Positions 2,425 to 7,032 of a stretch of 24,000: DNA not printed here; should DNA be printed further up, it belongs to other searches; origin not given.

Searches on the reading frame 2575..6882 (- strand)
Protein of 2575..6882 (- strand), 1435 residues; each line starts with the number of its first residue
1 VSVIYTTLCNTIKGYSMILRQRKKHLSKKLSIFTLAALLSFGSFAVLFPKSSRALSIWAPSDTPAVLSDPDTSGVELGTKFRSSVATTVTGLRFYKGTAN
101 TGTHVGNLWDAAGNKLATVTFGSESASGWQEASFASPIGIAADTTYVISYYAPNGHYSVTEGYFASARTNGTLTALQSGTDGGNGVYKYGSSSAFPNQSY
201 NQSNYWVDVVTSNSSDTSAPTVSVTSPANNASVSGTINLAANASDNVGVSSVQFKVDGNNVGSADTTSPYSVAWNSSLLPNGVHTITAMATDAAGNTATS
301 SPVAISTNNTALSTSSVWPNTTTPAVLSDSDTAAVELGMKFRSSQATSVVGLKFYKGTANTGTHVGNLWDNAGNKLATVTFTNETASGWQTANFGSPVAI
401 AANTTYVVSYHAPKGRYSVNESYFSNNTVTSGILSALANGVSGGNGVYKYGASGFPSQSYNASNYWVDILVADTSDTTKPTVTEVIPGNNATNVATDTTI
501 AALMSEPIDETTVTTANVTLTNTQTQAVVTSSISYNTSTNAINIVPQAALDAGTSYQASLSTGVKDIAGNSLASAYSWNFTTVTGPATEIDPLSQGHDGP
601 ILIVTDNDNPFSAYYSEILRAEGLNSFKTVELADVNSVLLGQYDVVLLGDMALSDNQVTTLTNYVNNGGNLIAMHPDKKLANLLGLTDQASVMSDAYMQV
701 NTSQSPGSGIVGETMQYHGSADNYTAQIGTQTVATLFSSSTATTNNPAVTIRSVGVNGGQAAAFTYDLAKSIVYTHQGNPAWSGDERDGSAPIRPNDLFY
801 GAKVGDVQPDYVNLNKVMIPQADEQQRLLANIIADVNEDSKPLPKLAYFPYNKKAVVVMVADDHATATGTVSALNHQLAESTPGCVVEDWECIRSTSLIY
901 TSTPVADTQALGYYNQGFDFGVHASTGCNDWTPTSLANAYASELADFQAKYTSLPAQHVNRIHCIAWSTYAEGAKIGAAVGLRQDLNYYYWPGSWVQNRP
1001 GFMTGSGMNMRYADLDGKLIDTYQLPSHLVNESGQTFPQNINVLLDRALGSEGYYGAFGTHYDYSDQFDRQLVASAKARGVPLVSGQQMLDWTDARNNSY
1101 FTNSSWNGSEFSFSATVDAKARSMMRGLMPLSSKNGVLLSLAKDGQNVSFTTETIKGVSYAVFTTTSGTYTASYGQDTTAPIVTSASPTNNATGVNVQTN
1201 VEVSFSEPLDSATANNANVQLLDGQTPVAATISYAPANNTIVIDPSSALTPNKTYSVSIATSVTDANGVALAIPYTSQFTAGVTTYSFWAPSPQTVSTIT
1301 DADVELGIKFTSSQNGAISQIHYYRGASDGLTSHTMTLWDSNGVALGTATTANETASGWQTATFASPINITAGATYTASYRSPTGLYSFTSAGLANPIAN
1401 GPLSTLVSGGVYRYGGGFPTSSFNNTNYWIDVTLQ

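Call 9: search_protein_families(library=pfam, proteins=[window:2575-6882:-], max_evalue=0.01)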
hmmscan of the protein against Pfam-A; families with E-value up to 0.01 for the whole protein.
window:2575-6882:- (1435 aa): 4 families
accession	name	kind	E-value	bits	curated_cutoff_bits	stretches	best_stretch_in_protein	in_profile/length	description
PF13313.11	DUF4082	-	4e-145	477.9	28.4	3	322-467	2-143/143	Domain of unknown function (DUF4082)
PF13205.12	Big_5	-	2.6e-41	141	23.6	2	476-582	1-105/105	Bacterial Ig-like domain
PF17957.7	Big_7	-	3.2e-20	73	24.1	1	220-288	1-70/70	Bacterial Ig domain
PF06283.17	ThuA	-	0.0056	17.4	33.4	0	615-752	23-174/209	Trehalose utilisation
